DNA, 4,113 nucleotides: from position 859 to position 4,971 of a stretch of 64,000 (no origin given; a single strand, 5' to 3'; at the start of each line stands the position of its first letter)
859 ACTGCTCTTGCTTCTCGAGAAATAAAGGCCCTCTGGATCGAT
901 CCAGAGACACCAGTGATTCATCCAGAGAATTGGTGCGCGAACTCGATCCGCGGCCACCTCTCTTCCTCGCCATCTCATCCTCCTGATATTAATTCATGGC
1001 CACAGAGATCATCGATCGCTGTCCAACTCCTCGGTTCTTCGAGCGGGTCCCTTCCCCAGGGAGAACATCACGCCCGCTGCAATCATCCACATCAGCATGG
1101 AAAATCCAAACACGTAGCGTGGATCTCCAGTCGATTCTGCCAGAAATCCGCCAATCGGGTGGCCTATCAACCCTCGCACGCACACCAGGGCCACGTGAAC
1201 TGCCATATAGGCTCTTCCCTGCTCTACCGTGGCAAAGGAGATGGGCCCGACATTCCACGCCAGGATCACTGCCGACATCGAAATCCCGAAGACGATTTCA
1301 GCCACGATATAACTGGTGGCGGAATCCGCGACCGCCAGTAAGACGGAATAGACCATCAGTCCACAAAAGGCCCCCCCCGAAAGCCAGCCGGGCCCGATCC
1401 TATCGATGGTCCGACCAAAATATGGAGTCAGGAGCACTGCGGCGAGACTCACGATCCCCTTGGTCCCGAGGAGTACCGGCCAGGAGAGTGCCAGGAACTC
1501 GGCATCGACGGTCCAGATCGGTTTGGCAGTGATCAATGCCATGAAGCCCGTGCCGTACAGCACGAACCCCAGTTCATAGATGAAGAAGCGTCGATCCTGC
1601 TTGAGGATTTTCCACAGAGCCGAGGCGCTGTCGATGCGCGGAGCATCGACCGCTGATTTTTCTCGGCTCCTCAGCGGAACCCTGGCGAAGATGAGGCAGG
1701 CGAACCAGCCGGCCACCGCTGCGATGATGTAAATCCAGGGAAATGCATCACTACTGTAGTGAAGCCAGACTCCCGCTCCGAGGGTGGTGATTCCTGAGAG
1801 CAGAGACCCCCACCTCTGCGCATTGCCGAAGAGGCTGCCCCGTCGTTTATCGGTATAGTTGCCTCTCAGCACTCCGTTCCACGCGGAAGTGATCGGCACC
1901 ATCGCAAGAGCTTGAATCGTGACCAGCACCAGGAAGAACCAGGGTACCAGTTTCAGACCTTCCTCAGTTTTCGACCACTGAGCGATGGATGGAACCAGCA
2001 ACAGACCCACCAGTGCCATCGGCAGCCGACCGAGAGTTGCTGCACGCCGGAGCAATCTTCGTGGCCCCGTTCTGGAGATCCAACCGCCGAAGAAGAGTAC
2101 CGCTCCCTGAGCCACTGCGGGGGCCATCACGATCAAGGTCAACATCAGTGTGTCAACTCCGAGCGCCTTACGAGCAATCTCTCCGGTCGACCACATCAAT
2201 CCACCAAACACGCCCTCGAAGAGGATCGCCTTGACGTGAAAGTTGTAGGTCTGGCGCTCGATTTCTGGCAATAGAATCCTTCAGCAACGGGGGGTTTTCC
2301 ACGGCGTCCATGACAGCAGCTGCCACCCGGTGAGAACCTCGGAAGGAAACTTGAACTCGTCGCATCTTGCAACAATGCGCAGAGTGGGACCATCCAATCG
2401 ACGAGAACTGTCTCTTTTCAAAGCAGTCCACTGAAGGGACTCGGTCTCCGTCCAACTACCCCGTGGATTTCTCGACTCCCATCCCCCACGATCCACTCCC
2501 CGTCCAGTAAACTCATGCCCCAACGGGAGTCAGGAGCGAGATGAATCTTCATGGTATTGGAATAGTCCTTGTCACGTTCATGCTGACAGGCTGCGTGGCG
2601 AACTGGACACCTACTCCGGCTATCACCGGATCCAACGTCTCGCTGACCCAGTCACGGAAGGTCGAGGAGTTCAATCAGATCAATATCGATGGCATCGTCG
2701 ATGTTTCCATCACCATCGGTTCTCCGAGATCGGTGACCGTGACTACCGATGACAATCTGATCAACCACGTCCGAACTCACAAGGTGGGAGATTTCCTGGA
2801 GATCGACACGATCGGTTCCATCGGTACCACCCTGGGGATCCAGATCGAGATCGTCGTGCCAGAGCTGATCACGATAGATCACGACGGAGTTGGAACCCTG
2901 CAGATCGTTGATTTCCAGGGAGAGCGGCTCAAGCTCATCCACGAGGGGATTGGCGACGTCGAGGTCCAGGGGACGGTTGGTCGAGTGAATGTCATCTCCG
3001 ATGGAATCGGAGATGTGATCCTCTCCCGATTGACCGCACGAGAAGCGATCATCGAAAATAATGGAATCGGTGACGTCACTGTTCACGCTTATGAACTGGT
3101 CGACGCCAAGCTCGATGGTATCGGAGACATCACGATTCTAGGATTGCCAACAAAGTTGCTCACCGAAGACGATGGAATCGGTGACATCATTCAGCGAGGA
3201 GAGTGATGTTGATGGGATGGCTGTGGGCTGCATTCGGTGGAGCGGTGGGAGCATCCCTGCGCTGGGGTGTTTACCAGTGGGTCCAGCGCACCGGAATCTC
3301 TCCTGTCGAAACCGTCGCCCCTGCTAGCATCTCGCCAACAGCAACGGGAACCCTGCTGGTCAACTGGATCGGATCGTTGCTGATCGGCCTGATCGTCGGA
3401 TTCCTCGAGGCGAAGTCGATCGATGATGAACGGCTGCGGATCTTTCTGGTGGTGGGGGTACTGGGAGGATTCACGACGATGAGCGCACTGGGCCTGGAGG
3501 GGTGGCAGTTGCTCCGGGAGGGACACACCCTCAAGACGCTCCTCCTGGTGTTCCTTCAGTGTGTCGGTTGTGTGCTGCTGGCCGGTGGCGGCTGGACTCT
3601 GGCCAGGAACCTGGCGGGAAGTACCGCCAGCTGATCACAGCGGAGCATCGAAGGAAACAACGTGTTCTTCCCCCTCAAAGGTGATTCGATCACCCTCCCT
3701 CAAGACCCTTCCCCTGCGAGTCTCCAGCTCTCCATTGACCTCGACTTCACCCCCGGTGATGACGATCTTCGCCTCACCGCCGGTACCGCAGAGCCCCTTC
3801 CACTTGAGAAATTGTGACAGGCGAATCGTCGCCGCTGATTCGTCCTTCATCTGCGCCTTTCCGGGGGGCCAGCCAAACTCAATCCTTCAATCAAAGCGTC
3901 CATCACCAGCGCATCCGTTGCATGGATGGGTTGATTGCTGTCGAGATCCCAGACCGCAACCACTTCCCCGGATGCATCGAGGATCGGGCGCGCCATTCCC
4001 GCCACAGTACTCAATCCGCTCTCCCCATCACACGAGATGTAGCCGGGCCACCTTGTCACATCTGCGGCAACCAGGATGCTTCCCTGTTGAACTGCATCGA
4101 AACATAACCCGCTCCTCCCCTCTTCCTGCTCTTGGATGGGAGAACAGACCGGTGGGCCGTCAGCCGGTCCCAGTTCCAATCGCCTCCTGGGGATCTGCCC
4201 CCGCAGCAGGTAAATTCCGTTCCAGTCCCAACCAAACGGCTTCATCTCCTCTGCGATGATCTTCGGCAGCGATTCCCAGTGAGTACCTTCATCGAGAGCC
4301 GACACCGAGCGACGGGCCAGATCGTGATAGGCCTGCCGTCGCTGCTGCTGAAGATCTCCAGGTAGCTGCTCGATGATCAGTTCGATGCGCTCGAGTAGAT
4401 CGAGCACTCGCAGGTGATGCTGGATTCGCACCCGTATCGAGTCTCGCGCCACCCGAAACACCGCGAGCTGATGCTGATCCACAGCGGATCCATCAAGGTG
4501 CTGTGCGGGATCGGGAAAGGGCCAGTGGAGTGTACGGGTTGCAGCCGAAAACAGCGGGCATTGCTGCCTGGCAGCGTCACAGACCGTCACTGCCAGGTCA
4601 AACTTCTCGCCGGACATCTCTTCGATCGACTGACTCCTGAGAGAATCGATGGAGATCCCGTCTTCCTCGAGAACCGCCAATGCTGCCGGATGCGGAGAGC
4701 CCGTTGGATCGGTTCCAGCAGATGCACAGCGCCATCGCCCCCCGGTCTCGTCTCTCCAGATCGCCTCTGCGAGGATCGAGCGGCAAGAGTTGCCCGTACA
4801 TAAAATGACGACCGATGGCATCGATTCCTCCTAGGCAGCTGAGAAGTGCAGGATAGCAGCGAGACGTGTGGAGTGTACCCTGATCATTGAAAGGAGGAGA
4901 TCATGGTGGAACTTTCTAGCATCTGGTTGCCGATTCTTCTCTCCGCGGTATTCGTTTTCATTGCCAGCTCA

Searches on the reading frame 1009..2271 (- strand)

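Call 27: search_protein_families(library=pfam, proteins=[window:1009-2271:-], max_evalue=0.00001)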
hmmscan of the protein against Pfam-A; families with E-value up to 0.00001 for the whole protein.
window:1009-2271:- (420 aa): 1 family
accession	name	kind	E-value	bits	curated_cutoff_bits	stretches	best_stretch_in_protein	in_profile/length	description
PF07690.21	MFS_1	-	3.5e-21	75.9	33.4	2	31-359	20-336/347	Major Facilitator Superfamily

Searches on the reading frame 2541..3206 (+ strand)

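Call 27: search_protein_families(library=pfam, proteins=[window:2541-3206:+], max_evalue=0.00001)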
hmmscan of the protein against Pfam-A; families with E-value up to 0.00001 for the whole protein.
window:2541-3206:+ (221 aa): 1 family
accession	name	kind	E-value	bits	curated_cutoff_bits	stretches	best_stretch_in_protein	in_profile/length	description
PF10988.14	DUF2807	-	1.9e-22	80.3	24.2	1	43-203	1-181/181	Putative auto-transporter adhesin, head GIN domain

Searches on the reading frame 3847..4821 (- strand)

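Call 27: search_protein_families(library=pfam, proteins=[window:3847-4821:-], max_evalue=0.00001)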
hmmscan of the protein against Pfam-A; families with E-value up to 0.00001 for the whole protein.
window:3847-4821:- (324 aa): 1 family
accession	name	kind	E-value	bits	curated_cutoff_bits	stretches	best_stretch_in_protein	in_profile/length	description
PF01451.26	LMWPc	-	3.1e-18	66.8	23.2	1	4-93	1-98/144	Low molecular weight phosphotyrosine protein phosphatase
